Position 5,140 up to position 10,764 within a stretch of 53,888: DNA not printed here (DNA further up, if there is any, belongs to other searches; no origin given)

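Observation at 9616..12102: Toxin-tip cassette bracketed by a near-identical duplication of the Rhs core: a recombination scar with an unusual tip-less orphan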

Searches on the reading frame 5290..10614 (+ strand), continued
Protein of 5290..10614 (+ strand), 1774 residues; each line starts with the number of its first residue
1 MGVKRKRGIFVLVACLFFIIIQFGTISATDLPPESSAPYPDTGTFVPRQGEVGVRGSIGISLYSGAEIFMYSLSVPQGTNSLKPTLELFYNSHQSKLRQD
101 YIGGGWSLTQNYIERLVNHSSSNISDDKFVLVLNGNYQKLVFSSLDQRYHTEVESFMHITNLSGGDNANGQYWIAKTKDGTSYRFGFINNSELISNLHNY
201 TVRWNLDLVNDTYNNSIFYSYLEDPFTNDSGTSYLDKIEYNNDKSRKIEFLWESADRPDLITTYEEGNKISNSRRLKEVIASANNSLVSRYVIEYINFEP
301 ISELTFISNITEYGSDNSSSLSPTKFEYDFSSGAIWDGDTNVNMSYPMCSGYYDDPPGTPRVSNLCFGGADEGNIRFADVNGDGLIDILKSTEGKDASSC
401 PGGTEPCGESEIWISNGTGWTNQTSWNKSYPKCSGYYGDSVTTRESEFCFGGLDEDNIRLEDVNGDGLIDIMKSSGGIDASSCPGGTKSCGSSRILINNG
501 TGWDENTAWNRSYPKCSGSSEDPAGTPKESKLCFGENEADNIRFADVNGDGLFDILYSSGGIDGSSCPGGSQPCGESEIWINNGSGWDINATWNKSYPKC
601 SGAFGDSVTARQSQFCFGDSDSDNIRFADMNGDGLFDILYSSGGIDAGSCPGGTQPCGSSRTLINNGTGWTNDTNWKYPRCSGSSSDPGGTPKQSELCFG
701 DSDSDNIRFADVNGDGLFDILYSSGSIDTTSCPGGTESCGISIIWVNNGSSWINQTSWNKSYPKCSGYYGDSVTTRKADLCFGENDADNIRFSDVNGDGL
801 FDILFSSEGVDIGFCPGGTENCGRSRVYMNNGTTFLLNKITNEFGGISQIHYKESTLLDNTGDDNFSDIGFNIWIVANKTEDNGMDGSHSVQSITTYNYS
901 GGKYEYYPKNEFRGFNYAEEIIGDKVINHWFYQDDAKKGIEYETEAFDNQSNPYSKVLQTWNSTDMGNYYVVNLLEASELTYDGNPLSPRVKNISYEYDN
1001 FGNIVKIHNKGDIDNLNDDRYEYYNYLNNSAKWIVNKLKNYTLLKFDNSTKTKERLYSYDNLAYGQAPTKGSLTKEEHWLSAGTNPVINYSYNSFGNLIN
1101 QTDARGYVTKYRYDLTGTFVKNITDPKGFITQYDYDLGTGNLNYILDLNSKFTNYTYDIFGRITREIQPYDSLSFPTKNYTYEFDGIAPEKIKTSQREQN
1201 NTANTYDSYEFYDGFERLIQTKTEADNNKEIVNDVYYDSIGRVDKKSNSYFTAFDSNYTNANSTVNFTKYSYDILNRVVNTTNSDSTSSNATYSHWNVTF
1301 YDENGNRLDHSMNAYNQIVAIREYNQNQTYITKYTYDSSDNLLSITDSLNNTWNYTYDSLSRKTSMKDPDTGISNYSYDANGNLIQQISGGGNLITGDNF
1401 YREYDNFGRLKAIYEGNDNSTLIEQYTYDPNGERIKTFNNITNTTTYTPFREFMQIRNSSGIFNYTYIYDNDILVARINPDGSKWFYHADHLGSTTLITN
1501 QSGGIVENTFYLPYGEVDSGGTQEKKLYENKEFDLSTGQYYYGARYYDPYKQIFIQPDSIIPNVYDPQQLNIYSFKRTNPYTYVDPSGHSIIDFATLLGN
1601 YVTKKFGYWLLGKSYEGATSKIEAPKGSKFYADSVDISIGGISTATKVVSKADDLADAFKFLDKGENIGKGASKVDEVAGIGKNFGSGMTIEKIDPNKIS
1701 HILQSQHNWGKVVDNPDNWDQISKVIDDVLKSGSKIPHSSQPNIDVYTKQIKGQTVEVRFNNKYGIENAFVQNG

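Call 17: find_homologous_proteins(query=window:5290-10614:+, max_evalue=1e-10)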
Query window:5290-10614:+ (1774 aa): 530 proteins with E <= 1e-10 among 8000 candidates; the best 120 are listed.
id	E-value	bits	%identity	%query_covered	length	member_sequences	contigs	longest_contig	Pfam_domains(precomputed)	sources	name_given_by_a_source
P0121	0.0e+0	4121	100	100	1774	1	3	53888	PF01839.30,PF12256.15,PF15534.12,PF00404.25,PF05593.20,PF13517.13,PF25023.2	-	-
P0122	0.0e+0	1239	44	59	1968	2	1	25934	PF12256.15,PF05593.20,PF13517.13,PF25023.2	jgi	-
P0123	0.0e+0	1166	43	82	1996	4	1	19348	PF12256.15,PF05593.20,PF13517.13,PF25023.2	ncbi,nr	ncbi:hypothetical protein COU56_01595 [Candidatus Pacearchaeota archaeon CG10_big_fil_rev_8_21_14_0_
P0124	0.0e+0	1116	43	57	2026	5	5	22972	PF12256.15,PF05593.20,PF13517.13,PF25023.2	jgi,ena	-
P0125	0.0e+0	1115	42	59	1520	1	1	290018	PF12256.15,PF20041.6,PF05593.20,PF13517.13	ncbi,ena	-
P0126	0.0e+0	1100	42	82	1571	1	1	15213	PF01839.30,PF12256.15,PF20041.6,PF16743.11,PF05593.20,PF13517.13,PF25023.2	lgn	-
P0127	0.0e+0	1098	44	82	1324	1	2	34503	PF12256.15,PF20041.6,PF05593.20,PF13517.13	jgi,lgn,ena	-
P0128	0.0e+0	1084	49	43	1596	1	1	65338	PF12256.15,PF05593.20,PF13517.13,PF00963.25,PF25023.2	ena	-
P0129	0.0e+0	1081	44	78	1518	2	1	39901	PF01839.30,PF12256.15,PF05593.20,PF13517.13,PF25023.2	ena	-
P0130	0.0e+0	1056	40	82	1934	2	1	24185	PF01839.30,PF12256.15,PF05593.20,PF13517.13,PF25023.2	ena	-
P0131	0.0e+0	1054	39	78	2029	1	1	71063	PF01839.30,PF12256.15,PF05593.20,PF13517.13,PF25023.2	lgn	-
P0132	0.0e+0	1050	40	90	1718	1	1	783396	PF12256.15,PF05593.20,PF13517.13,PF25023.2,PF03534.19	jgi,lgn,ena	-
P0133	0.0e+0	1037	41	80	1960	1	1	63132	PF12256.15,PF05593.20,PF13517.13,PF13202.13,PF25023.2,PF00036.39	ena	-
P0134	0.0e+0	1027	39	80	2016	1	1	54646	PF12256.15,PF05593.20,PF13517.13,PF25023.2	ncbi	-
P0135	0.0e+0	1020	37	84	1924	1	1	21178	PF01839.30,PF05593.20,PF13517.13,PF25023.2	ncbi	ncbi:MAG: FG-GAP-like repeat-containing protein [Nanoarchaeota archaeon]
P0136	0.0e+0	1018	42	58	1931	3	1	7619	PF12256.15,PF05593.20,PF13517.13,PF25023.2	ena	-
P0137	0.0e+0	1017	41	81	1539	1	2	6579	PF01839.30,PF12256.15,PF05593.20,PF13517.13,PF25023.2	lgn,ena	-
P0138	0.0e+0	1015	46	44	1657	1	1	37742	PF01839.30,PF12256.15,PF05593.20,PF13517.13,PF25023.2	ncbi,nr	ncbi:right-handed parallel beta-helix repeat-containing protein [Candidatus Pacearchaeota archaeon]|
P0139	9.6e-297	1006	38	79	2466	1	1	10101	PF12256.15,PF05593.20,PF13517.13,PF13385.14,PF25023.2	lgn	-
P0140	8.8e-295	1000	40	91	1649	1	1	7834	PF01839.30,PF12256.15,PF05593.20,PF13517.13,PF25023.2,PF03534.19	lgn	-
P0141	6.7e-294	997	39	89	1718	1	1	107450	PF01839.30,PF12256.15,PF05593.20,PF13517.13,PF25023.2,PF03534.19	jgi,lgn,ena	-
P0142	1.2e-289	983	47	44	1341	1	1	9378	PF12256.15,PF05593.20,PF25023.2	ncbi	-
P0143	1.5e-289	982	37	94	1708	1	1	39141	PF01839.30,PF12256.15,PF05593.20,PF13517.13,PF25023.2,PF03534.19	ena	-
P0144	2.6e-288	978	41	84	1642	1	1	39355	PF01839.30,PF12256.15,PF05593.20,PF13517.13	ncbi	-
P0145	2.4e-286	972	38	90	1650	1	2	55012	PF01839.30,PF12256.15,PF05593.20,PF13517.13,PF25023.2,PF03534.19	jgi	jgi:RHS repeat-associated protein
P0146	2.9e-286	972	35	93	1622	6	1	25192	PF01839.30,PF12256.15,PF05593.20,PF13517.13,PF25023.2,PF03534.19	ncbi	-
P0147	6.7e-285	967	41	81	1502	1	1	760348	PF12256.15,PF05593.20,PF13517.13,PF13202.13,PF25023.2,PF00036.39,PF03534.19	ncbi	-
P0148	1.9e-284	966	46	45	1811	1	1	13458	PF01839.30,PF12256.15,PF05593.20,PF13517.13,PF24517.3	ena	-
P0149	3.3e-284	965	35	41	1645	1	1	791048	PF01839.30,PF12256.15,PF05593.20,PF13517.13,PF25023.2,PF03534.19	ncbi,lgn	-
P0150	1.1e-282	960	38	90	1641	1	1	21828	PF12256.15,PF05593.20,PF13517.13,PF25023.2,PF03534.19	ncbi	-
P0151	1.0e-280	953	40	83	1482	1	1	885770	PF12256.15,PF05593.20,PF13517.13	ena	-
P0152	1.4e-280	953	41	81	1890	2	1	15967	PF12256.15,PF20041.6,PF05593.20,PF13517.13,PF13385.14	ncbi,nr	ncbi:MAG: VCBS repeat-containing protein, partial [Nanoarchaeota archaeon]|nr:VCBS repeat-containing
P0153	2.7e-280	952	40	85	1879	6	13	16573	PF01839.30,PF12256.15,PF05593.20,PF13517.13,PF25023.2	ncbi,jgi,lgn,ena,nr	ncbi:hypothetical protein J4429_05310 [Candidatus Pacearchaeota archaeon]|nr:hypothetical protein [C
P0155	2.5e-279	949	40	84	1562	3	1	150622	PF01839.30,PF12256.15,PF05593.20,PF13517.13,PF25023.2,PF03534.19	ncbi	-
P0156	3.2e-279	948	37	90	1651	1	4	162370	PF01839.30,PF12256.15,PF05593.20,PF13517.13,PF25023.2,PF03534.19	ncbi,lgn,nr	ncbi:hypothetical protein HYU17_02445 [Candidatus Woesearchaeota archaeon]|nr:hypothetical protein [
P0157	5.4e-278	944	38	92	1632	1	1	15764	PF01839.30,PF12256.15,PF05593.20,PF13517.13,PF03534.19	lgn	-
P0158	6.6e-278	944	39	87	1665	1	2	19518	PF01839.30,PF12256.15,PF05593.20,PF13517.13,PF03534.19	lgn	-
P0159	5.3e-277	941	37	82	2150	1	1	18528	PF01839.30,PF12256.15,PF05593.20,PF13517.13,PF25023.2,PF03534.19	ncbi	ncbi:MAG: toxin TcdB middle/N-terminal domain-containing protein [Candidatus Micrarchaeota archaeon]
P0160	7.1e-277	940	37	94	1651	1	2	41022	PF01839.30,PF12256.15,PF05593.20,PF13517.13,PF25023.2,PF03534.19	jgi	jgi:RHS repeat-associated protein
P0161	4.8e-276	938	39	90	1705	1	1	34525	PF01839.30,PF12256.15,PF05593.20,PF13517.13,PF25023.2,PF03534.19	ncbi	-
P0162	2.2e-275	935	38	89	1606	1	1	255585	PF01839.30,PF12256.15,PF05593.20,PF13517.13,PF25023.2,PF03534.19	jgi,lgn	jgi:RHS repeat-associated protein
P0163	1.9e-274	932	38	94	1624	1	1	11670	PF01839.30,PF12256.15,PF05593.20,PF13517.13,PF25023.2,PF03534.19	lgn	-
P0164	2.1e-272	926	41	81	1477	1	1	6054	PF12256.15,PF20041.6,PF05593.20,PF13517.13,PF03534.19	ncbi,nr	ncbi:VCBS repeat-containing protein [Candidatus Pacearchaeota archaeon]|nr:VCBS repeat-containing pr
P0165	6.5e-271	921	39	64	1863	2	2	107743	PF01839.30,PF12256.15,PF05593.20,PF13517.13,PF25023.2,PF03534.19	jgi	jgi:RHS repeat-associated protein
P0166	3.6e-265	902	38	86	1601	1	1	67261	PF01839.30,PF12256.15,PF05593.20,PF13517.13,PF25023.2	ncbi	-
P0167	1.9e-264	899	44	43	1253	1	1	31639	PF12256.15,PF05593.20,PF25023.2,PF03534.19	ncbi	-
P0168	2.9e-264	899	39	84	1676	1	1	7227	PF12256.15,PF05593.20,PF13517.13,PF25023.2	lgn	-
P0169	5.2e-264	898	40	78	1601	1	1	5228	PF12256.15,PF05593.20,PF13517.13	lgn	-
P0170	1.4e-261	890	38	83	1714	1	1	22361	PF12256.15,PF05593.20,PF13517.13,PF25023.2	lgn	-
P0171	6.3e-261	888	39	85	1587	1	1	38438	PF12256.15,PF05593.20,PF13517.13,PF25023.2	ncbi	-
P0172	1.3e-259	883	38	83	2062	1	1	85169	PF12256.15,PF20041.6,PF05593.20,PF13517.13,PF25023.2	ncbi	-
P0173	1.4e-259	883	37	87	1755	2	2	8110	PF01839.30,PF12256.15,PF05593.20,PF13517.13,PF25023.2,PF03534.19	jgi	-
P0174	2.9e-257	875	41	77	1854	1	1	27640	PF12256.15,PF11617.14,PF05593.20,PF13517.13,PF25023.2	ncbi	-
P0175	4.6e-257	875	49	29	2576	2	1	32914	PF12256.15,PF05593.20,PF13517.13,PF25023.2,PF03534.19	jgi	-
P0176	6.3e-257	874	38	82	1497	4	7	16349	PF12256.15,PF05593.20,PF13517.13,PF13202.13,PF25023.2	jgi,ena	-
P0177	3.2e-256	872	37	87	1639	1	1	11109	PF01839.30,PF12256.15,PF05593.20,PF13517.13,PF25023.2,PF03534.19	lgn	-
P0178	8.0e-254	864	38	85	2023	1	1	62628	PF01839.30,PF12256.15,PF05593.20,PF13517.13,PF03534.19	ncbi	-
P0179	9.5e-254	864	41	37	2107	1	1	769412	PF01839.30,PF12256.15,PF16743.11,PF05593.20,PF13517.13,PF25023.2,PF03534.19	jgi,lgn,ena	-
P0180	4.4e-253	862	37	81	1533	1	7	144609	PF01839.30,PF12256.15,PF05593.20,PF13517.13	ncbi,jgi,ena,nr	ncbi:VCBS repeat-containing protein [Candidatus Pacearchaeota archaeon]|nr:VCBS repeat-containing pr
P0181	4.9e-252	858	39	84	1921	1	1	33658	PF01839.30,PF12256.15,PF05593.20,PF13517.13,PF13385.14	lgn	-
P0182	3.2e-250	852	39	81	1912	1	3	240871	PF01839.30,PF12256.15,PF05593.20,PF13517.13,PF13385.14,PF25023.2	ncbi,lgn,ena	ncbi:MAG: LamG-like jellyroll fold domain-containing protein [Nanoarchaeota archaeon]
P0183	7.1e-250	851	39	85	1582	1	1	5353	PF12256.15,PF05593.20,PF13517.13,PF25023.2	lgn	-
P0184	3.2e-246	839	38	84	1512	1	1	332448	PF01839.30,PF12256.15,PF16743.11,PF05593.20,PF13517.13,PF25023.2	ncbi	-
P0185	1.5e-245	837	40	76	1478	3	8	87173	PF12256.15,PF05593.20,PF13517.13,PF25023.2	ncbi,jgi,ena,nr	ncbi:VCBS repeat-containing protein [Candidatus Pacearchaeota archaeon]|nr:VCBS repeat-containing pr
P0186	3.3e-245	835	39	76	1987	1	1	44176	PF01839.30,PF12256.15,PF05593.20,PF13517.13,PF25023.2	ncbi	ncbi:MAG: toxin TcdB middle/N-terminal domain-containing protein [Candidatus Woesearchaeota archaeon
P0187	9.7e-245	834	39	80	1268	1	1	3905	PF01839.30,PF12256.15,PF16743.11,PF05593.20,PF13517.13,PF03534.19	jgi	jgi:YD repeat-containing protein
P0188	3.1e-244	832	38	85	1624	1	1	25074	PF01839.30,PF12256.15,PF05593.20,PF13517.13,PF25023.2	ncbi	-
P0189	1.0e-243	830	39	81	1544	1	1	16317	PF01839.30,PF12256.15,PF05593.20,PF13517.13,PF25023.2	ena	-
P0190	1.5e-243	830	35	84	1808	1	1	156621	PF12256.15,PF20041.6,PF05593.20,PF13517.13,PF25023.2,PF03534.19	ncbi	ncbi:MAG: toxin TcdB middle/N-terminal domain-containing protein, partial [Candidatus Altiarchaeota 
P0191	7.8e-243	828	40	41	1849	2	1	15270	PF12256.15,PF20041.6,PF05593.20,PF13517.13,PF25023.2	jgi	-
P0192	3.4e-242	825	38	85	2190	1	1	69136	PF12256.15,PF05593.20,PF13517.13,PF25023.2,PF19077.7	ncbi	-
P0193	5.3e-242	825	37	84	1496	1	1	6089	PF01839.30,PF12256.15,PF20041.6,PF05593.20,PF13517.13,PF03534.19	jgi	jgi:YD repeat-containing protein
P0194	5.9e-242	825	33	39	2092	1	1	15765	PF01839.30,PF12256.15,PF05593.20,PF13517.13,PF25023.2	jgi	jgi:RHS repeat-associated protein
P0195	1.2e-241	824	38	81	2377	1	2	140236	PF12256.15,PF05593.20,PF13517.13,PF25023.2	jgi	jgi:YD repeat-containing protein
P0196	1.3e-241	823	39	76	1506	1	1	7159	PF01839.30,PF12256.15,PF20041.6,PF05593.20,PF13517.13,PF25023.2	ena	-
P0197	3.0e-241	822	37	84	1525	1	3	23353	PF01839.30,PF12256.15,PF05593.20,PF13517.13,PF25023.2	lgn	-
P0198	5.6e-241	821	38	52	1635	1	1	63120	PF12256.15,PF05593.20,PF13517.13,PF03534.19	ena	-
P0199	2.4e-239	816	37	83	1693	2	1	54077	PF12256.15,PF05593.20,PF13517.13,PF25023.2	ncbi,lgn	-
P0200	2.6e-238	813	39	79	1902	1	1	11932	PF12256.15,PF05593.20,PF13517.13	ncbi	-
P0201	2.7e-237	809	35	66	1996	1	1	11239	PF12256.15,PF20041.6,PF05593.20,PF13517.13,PF25023.2,PF03534.19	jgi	jgi:RHS repeat-associated protein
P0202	7.8e-237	808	38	83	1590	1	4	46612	PF12256.15,PF05593.20,PF13517.13,PF25023.2,PF03534.19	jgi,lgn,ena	-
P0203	1.3e-236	807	37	78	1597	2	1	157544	PF01839.30,PF12256.15,PF05593.20,PF13517.13,PF25023.2,PF03534.19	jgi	-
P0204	1.8e-236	806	37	78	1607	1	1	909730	PF01839.30,PF12256.15,PF05593.20,PF13517.13,PF25023.2,PF03534.19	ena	-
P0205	7.0e-235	801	37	84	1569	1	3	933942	PF12256.15,PF05593.20,PF13517.13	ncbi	-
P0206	6.2e-233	795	37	68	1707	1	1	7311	PF01839.30,PF12256.15,PF05593.20,PF13517.13,PF25023.2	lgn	-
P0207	7.2e-231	788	37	80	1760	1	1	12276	PF01839.30,PF12256.15,PF20041.6,PF05593.20,PF13517.13,PF25023.2,PF03534.19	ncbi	-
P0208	9.9e-231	787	37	83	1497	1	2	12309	PF12256.15,PF20041.6,PF05593.20,PF13517.13,PF13202.13,PF25023.2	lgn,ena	-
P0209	3.5e-227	776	37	80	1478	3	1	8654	PF01839.30,PF12256.15,PF05593.20,PF13517.13,PF25023.2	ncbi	ncbi:hypothetical protein COV16_00915, partial [Candidatus Woesearchaeota archaeon CG10_big_fil_rev_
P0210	5.2e-225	768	39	77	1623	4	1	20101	PF12256.15,PF05593.20,PF13517.13,PF25023.2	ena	-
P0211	1.9e-224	767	38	78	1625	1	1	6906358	PF01839.30,PF12256.15,PF05593.20,PF13517.13,PF25023.2,PF03534.19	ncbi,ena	-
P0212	1.5e-223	764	36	78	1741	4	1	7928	PF01839.30,PF12256.15,PF05593.20,PF13517.13,PF25023.2,PF03534.19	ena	-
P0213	1.9e-219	750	35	75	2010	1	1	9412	PF01839.30,PF12256.15,PF05593.20,PF13517.13,PF03534.19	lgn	-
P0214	2.9e-219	749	36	84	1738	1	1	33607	PF01839.30,PF12256.15,PF05593.20,PF13517.13,PF13385.14,PF25023.2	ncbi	-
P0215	1.0e-215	738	36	76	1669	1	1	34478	PF01839.30,PF12256.15,PF05593.20,PF13517.13,PF25023.2,PF03534.19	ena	-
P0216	3.7e-213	729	37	82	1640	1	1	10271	PF01839.30,PF12256.15,PF05593.20,PF13517.13,PF25023.2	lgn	-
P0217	4.0e-212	726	37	78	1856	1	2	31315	PF01839.30,PF12256.15,PF05593.20,PF13517.13,PF13385.14,PF03534.19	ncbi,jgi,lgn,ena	-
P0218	1.3e-209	717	34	88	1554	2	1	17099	PF12256.15,PF05593.20,PF13517.13,PF25023.2,PF03534.19,PF03527.21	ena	-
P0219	2.4e-209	717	36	77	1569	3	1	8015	PF01839.30,PF12256.15,PF05593.20,PF13517.13,PF03534.19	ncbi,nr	ncbi:MAG: hypothetical protein FD178_3700 [Ignavibacteria bacterium]|nr:MAG: hypothetical protein FD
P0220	1.3e-207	711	36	81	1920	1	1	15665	PF01839.30,PF12256.15,PF05593.20,PF13517.13,PF03534.19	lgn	-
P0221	2.6e-207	710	34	89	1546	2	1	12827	PF12256.15,PF05593.20,PF13517.13,PF25023.2,PF03534.19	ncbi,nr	ncbi:VCBS repeat-containing protein [Candidatus Woesearchaeota archaeon]|nr:VCBS repeat-containing p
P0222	4.9e-207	709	35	84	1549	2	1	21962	PF12256.15,PF05593.20,PF13517.13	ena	-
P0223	1.5e-204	701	36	82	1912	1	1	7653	PF01839.30,PF12256.15,PF05593.20,PF13517.13,PF03534.19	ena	-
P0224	9.9e-202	691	35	86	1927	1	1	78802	PF01839.30,PF12256.15,PF05593.20,PF13517.13,PF25023.2,PF03534.19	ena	-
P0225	1.9e-201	690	35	83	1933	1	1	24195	PF01839.30,PF12256.15,PF05593.20,PF13517.13,PF03534.19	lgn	-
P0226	4.7e-200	686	36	77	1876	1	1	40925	PF01839.30,PF12256.15,PF00801.27,PF05593.20,PF13517.13,PF25023.2,PF03534.19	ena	-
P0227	5.8e-200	685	36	81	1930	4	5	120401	PF01839.30,PF12256.15,PF05593.20,PF13517.13,PF03534.19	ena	-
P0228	1.4e-199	684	34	80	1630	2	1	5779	PF01839.30,PF12256.15,PF20041.6,PF05593.20,PF13517.13,PF07705.18,PF25023.2,PF03534.19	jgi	jgi:YD repeat-containing protein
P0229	7.0e-198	679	34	56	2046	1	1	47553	PF01839.30,PF12256.15,PF00404.25,PF05593.20,PF13517.13,PF24517.3,PF25023.2,PF03534.19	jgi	-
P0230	2.6e-196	673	33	83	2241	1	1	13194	PF01839.30,PF12256.15,PF20041.6,PF05593.20,PF13517.13,PF25023.2,PF03527.21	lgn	-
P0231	9.0e-196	672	37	66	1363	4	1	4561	PF01839.30,PF12256.15,PF05593.20,PF13517.13,PF25023.2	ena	-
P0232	1.0e-194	668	33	84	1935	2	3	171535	PF12256.15,PF05593.20,PF13517.13,PF03534.19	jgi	-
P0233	6.1e-194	665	35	81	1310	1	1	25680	PF01839.30,PF12256.15,PF05593.20,PF13517.13,PF03534.19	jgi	jgi:YD repeat-containing protein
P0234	2.1e-193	664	36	77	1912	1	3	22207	PF01839.30,PF12256.15,PF05593.20,PF13517.13,PF03534.19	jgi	-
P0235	2.2e-192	660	36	67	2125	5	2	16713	PF12256.15,PF05593.20,PF13517.13,PF03534.19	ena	-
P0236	3.5e-192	660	34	79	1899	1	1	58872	PF12256.15,PF05593.20,PF13517.13,PF25023.2,PF03534.19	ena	-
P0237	3.9e-192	659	34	85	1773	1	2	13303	PF01839.30,PF12256.15,PF05593.20,PF13517.13,PF25023.2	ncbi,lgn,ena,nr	ncbi:MAG: VCBS repeat-containing protein [Nanoarchaeota archaeon]|nr:VCBS repeat-containing protein 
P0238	1.1e-190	655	33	83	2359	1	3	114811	PF12256.15,PF11617.14,PF05593.20,PF13517.13,PF07705.18,PF25023.2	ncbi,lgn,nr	ncbi:VCBS repeat-containing protein [Candidatus Woesearchaeota archaeon]|nr:VCBS repeat-containing p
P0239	1.3e-188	648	33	81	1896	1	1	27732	PF01839.30,PF12256.15,PF05593.20,PF13517.13,PF25023.2,PF03534.19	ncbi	-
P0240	5.0e-187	643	34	83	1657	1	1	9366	PF01839.30,PF12256.15,PF05593.20,PF13517.13,PF25023.2,PF03534.19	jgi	jgi:YD repeat-containing protein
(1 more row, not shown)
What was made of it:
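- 5290..10614 (+): Main Rhs gene (1774 aa). It has an N-terminal hydrophobic signal-like segment, TcB-like FG-GAP/TcdB_toxin_midN modules, a YD/RHS shell, the Rhs core and an Ntox35 tip. About 120 full-length relatives were listed; every source name with a taxon is DPANN archaeal except one bacterial (Ignavibacteria) (call 17).
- Tried and rejected: I searched 5.8 billion proteins with the full protein (call 17).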
